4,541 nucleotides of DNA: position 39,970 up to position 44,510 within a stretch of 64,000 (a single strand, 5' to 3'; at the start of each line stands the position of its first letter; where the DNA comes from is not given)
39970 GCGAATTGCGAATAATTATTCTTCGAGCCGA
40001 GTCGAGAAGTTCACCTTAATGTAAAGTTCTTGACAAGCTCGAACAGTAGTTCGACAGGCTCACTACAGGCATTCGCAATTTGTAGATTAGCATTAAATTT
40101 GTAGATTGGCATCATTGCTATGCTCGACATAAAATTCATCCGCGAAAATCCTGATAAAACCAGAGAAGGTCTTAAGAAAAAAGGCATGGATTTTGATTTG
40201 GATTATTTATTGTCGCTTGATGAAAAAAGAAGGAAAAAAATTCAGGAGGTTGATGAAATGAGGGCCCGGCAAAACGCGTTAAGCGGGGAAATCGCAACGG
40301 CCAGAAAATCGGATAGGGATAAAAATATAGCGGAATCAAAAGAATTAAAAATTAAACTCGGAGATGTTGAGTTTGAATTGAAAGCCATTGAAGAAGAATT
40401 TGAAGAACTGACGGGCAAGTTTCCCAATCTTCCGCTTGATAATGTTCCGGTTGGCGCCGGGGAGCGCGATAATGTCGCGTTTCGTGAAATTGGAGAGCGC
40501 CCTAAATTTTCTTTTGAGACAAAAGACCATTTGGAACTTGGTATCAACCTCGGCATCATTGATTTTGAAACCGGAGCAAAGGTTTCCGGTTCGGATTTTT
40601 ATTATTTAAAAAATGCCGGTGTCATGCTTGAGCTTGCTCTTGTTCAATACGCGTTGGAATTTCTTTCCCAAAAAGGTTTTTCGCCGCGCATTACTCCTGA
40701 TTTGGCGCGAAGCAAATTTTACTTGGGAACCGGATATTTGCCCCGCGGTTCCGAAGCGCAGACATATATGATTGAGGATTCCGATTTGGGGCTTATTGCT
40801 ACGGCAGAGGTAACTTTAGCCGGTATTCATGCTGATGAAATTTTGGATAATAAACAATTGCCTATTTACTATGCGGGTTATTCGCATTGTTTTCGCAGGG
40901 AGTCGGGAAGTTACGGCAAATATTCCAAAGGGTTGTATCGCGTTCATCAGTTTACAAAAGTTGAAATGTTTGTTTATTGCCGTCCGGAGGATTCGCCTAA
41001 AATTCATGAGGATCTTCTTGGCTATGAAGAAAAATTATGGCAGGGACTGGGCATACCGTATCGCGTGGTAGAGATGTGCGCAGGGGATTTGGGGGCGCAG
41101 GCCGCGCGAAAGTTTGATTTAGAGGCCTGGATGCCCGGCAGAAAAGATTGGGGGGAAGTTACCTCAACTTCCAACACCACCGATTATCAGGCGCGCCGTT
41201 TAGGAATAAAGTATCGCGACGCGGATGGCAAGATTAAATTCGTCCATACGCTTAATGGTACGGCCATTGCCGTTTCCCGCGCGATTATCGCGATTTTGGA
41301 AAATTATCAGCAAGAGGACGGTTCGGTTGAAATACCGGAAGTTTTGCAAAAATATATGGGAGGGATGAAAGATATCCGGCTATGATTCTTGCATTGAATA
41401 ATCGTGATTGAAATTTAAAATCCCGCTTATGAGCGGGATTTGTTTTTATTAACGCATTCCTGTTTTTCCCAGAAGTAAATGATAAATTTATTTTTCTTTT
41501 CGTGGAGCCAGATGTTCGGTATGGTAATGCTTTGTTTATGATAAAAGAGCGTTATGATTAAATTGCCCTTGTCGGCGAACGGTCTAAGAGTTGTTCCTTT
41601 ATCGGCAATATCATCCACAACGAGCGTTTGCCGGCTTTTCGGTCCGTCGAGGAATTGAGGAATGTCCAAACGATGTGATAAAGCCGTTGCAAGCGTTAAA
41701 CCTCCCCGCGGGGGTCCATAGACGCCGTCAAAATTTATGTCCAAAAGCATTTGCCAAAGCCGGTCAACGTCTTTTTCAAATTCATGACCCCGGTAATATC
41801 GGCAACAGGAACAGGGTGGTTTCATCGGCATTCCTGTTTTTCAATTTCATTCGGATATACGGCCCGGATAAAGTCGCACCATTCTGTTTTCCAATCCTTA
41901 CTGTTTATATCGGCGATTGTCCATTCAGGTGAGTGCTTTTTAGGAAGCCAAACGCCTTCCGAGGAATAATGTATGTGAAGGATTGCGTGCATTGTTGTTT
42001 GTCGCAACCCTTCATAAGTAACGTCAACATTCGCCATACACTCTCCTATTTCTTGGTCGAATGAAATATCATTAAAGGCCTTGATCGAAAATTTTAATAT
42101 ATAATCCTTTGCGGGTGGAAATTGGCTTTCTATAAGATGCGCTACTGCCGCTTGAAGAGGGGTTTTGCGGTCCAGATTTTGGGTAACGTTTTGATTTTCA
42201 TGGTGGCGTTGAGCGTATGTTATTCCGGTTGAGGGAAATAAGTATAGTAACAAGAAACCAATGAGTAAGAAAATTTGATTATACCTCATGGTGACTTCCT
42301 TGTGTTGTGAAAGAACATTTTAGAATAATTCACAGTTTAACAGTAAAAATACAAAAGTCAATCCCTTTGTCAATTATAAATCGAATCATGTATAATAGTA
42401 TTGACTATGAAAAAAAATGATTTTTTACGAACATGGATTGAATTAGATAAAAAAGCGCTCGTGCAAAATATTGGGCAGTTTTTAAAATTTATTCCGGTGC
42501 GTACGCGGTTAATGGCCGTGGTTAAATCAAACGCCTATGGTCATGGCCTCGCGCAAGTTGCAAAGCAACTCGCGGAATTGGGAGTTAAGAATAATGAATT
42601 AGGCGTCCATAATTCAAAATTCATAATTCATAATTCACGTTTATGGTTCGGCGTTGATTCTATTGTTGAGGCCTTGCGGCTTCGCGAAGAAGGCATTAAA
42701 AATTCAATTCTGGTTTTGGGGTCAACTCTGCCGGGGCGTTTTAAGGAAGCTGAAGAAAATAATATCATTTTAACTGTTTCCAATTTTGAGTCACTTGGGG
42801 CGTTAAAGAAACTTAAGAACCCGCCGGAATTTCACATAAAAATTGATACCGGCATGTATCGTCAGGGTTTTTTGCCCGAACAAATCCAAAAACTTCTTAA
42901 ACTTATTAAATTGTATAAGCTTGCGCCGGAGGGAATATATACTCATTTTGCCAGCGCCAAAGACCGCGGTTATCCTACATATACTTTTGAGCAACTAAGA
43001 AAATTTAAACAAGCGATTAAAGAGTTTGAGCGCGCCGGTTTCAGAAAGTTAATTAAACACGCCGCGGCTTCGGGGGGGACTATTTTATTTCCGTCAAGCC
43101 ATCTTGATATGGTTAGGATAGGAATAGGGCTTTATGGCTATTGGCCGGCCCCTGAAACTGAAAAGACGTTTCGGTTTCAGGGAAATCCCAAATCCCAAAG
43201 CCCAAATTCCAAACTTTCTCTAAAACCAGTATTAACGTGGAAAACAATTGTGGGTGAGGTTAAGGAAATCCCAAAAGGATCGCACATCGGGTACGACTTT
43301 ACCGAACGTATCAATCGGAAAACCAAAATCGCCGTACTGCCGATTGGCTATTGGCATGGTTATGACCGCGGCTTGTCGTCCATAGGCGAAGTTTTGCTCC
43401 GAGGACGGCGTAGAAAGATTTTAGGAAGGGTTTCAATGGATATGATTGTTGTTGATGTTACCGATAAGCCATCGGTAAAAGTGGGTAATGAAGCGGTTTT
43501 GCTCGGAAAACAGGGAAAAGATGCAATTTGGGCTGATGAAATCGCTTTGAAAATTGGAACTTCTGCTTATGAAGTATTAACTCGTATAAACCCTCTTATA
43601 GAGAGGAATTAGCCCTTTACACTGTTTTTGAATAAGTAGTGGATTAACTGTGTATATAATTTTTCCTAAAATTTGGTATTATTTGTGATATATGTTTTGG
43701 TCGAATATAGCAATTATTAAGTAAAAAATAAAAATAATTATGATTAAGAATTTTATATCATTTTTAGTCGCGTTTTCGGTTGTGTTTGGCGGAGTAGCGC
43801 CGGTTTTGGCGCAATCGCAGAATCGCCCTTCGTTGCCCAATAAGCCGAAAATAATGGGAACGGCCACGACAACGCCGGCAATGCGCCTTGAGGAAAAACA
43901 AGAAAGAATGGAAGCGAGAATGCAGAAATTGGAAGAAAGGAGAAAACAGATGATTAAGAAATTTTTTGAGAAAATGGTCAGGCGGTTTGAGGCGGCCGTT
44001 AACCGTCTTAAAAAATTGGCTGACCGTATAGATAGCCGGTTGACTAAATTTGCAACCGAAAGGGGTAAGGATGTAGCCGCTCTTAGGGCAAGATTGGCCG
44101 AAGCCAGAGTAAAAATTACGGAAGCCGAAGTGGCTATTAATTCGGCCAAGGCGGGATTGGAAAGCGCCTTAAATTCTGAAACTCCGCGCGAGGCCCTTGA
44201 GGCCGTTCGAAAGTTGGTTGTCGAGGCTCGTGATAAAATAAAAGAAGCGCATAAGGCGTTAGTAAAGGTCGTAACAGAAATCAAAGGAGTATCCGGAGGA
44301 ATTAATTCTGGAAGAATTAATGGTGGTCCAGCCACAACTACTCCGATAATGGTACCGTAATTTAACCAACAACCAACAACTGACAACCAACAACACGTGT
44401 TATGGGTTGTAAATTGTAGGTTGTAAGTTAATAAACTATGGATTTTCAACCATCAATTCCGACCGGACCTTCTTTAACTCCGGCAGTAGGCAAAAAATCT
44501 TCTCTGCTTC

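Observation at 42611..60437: One simple-repeat family sits in frame inside at least four housekeeping genes (uvrA, uvrC x3, alr x2, trmD) and once between mreB and mreC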

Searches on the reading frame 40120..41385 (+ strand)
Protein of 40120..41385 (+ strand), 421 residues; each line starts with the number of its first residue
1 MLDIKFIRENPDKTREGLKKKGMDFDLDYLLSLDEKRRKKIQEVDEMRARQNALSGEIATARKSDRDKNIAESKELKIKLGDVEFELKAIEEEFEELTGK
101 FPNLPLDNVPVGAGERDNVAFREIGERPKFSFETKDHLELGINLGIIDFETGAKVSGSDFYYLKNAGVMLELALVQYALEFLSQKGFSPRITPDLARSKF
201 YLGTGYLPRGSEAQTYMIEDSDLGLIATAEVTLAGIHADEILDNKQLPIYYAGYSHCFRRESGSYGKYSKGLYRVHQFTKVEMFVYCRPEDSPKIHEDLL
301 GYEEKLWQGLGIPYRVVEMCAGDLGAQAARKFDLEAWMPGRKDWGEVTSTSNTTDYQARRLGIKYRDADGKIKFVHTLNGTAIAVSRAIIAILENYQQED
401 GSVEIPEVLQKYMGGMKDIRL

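Call 77: search_protein_families(library=pfam, proteins=[window:40120-41385:+], max_evalue=0.001)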
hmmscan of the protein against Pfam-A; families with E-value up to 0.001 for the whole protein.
window:40120-41385:+ (421 aa): 2 families
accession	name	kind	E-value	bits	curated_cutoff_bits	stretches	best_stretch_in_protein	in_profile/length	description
PF00587.30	tRNA-synt_2b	-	5.9e-40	137.7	29.3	1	220-396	8-179/179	tRNA synthetase class II core domain (G, H, P, S and T)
PF02403.27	Seryl_tRNA_N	-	4.4e-27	94.9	28.2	1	1-105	1-108/108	Seryl-tRNA synthetase N-terminal domain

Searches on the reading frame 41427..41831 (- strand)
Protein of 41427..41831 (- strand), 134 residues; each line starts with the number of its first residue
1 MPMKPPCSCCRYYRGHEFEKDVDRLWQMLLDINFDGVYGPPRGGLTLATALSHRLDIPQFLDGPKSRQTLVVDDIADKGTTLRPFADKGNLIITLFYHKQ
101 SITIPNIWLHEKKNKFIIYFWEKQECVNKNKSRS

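Call 77: search_protein_families(library=pfam, proteins=[window:41427-41831:-], max_evalue=0.001)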
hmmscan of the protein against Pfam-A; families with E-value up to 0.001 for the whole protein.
window:41427-41831:- (134 aa): 1 family
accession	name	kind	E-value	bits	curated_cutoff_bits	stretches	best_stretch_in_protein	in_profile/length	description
PF00156.33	Pribosyltran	-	8.1e-08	32.2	26.3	0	12-66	5-62/158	Phosphoribosyl transferase domain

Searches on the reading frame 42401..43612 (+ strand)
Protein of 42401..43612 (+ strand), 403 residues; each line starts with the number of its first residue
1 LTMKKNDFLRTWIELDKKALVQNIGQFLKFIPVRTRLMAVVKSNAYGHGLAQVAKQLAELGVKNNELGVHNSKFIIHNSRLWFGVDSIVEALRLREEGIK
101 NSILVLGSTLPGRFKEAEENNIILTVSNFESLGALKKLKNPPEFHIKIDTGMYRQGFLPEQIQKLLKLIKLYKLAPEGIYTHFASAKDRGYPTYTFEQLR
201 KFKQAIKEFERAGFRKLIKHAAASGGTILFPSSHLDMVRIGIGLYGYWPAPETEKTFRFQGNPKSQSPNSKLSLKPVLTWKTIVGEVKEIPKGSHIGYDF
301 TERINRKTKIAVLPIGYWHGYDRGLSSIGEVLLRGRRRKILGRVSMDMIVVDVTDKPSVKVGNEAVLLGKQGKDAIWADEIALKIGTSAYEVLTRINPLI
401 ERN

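Call 9: search_protein_families(library=pfam, proteins=[window:42401-43612:+])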
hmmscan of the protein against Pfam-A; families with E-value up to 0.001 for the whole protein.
window:42401-43612:+ (403 aa): 2 families
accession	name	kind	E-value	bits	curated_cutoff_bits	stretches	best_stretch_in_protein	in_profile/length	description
PF01168.26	Ala_racemase_N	-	1.7e-55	188.6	24.1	1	16-248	2-219/220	Alanine racemase, N-terminal domain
PF00842.27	Ala_racemase_C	-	2.7e-37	127.6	25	1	277-402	1-125/127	Alanine racemase, C-terminal domain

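Call 34: search_solved_structures(query=window:42401-43609:+, show_alignments=2)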
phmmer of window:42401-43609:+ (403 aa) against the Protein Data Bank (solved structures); distinct sequences matched with E-value up to 0.001: 49.
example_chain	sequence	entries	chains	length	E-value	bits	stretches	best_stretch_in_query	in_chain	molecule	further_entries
4y2w_A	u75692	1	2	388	2.5e-55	191.3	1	11-400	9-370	Alanine racemase 1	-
4ecl_A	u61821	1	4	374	4.9e-53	183.7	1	9-397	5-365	Serine racemase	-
5yyc_A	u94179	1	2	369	2e-49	171.8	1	3-365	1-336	Alanine racemase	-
4luy_A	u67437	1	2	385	1.3e-48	169.2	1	9-402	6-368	Alanine racemase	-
4lus_A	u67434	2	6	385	8.5e-48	166.5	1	9-402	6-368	Alanine racemase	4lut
2vd8_A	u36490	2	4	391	3.9e-46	161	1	8-398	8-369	ALANINE RACEMASE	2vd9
8zpe_A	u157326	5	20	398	4.6e-46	160.8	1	10-400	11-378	Alanine racemase 2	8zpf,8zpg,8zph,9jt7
5irp_A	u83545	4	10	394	4.7e-46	160.7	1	11-400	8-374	Alanine racemase 2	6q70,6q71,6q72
3ha1_A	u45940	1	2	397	5.1e-46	160.6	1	9-398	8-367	Alanine racemase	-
13ld_A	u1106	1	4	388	4.7e-45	157.5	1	6-397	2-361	Alanine racemase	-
1l6f_A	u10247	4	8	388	6.4e-45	157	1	6-397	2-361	alanine racemase | PROTEIN (ALANINE RACEMASE)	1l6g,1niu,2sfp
1bd0_A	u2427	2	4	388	6.4e-45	157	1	6-397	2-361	ALANINE RACEMASE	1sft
1epv_A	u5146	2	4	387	9.6e-45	156.4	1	6-397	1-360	ALANINE RACEMASE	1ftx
1xqk_A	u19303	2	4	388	2.3e-44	155.2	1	6-397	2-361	Alanine racemase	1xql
1vfh_A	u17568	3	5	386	8.6e-44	153.3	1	10-400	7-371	alanine racemase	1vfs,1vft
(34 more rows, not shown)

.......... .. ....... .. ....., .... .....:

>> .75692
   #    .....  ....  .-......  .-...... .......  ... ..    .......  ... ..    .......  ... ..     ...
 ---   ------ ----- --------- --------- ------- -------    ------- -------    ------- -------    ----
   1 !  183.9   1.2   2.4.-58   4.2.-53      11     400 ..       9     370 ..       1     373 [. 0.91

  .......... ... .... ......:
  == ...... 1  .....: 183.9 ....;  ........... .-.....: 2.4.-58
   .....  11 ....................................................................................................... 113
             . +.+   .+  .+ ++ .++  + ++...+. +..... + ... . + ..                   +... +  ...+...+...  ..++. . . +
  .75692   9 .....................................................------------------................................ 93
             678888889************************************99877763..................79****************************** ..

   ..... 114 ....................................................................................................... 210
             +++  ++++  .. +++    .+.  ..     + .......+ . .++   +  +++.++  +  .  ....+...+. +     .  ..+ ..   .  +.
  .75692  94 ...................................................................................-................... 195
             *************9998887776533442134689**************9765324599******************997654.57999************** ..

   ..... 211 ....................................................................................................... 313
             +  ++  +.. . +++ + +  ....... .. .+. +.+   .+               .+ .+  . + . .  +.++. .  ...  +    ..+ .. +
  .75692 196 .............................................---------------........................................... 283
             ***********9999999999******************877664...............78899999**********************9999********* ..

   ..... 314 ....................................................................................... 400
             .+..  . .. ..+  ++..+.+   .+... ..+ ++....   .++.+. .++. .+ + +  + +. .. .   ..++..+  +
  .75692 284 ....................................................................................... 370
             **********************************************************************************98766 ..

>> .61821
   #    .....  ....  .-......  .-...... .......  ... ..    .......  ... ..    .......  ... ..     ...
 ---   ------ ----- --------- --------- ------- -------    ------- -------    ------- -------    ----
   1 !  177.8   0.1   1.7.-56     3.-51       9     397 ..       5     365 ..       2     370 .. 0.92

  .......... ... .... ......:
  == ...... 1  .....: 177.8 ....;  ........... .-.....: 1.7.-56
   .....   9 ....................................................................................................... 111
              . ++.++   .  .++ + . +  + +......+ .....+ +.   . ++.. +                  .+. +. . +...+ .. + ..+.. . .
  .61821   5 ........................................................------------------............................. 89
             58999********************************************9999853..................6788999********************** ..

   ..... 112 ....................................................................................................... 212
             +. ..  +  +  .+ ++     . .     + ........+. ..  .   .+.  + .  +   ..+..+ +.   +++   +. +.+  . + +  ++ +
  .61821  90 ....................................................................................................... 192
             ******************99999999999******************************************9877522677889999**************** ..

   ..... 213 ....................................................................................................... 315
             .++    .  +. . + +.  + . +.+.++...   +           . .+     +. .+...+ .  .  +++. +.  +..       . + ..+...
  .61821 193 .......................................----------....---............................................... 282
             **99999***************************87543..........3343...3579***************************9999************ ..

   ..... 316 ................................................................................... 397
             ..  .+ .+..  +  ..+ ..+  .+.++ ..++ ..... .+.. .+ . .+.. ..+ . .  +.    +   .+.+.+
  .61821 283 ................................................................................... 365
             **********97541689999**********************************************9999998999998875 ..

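Call 58: find_homologous_proteins(query=window:42401-43609:+)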
Query window:42401-43609:+ (403 aa): 6075 proteins with E <= 0.001 among 8000 candidates; the best 120 are listed.
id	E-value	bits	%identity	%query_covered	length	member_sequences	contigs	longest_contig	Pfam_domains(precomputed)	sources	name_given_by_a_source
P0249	1.4e-263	892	100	100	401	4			PF00842.28,PF01168.27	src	-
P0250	2.2e-226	769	87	99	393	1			PF00842.28,PF01168.27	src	-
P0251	2.0e-173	595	67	98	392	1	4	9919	PF00842.28,PF01168.27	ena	-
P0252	1.4e-172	592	66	98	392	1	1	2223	PF00842.28,PF01168.27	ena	-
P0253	3.7e-172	591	66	98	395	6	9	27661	PF00842.28,PF01168.27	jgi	-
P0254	5.5e-168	577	65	99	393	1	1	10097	PF00842.28,PF01168.27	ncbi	-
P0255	1.7e-167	575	67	98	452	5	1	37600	PF00842.28,PF01168.27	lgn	-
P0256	4.6e-166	571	65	98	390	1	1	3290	PF00842.28,PF01168.27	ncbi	-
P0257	6.0e-166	570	69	98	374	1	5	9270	PF00842.28,PF01168.27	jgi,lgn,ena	-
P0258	2.0e-165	569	64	99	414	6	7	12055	PF00842.28,PF01168.27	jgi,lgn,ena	-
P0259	2.2e-165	569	69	98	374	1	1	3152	PF00842.28,PF01168.27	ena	-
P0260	5.0e-165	567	63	99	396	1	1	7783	PF00842.28,PF01168.27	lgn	-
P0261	6.4e-165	567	66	99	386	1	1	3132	PF00842.28,PF01168.27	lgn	-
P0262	4.9e-164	564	63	98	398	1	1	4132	PF00842.28,PF01168.27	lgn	-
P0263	6.0e-163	560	64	99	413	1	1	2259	PF00842.28,PF01168.27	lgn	-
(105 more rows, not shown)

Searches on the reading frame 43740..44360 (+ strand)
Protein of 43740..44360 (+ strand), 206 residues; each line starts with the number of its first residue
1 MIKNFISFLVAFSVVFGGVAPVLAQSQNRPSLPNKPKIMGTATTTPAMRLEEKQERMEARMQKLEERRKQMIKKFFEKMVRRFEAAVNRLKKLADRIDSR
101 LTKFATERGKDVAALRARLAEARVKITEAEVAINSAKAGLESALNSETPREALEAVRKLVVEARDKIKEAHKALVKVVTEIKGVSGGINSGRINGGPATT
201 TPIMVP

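Call 77: search_protein_families(library=pfam, proteins=[window:43740-44360:+], max_evalue=0.001)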
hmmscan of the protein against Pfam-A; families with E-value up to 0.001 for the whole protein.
window:43740-44360:+ (206 aa): 1 family
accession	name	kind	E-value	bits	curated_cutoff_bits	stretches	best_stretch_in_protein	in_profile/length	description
PF01544.23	CorA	-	6.1e-05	22.9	27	1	40-181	81-218/292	CorA-like Mg2+ transporter protein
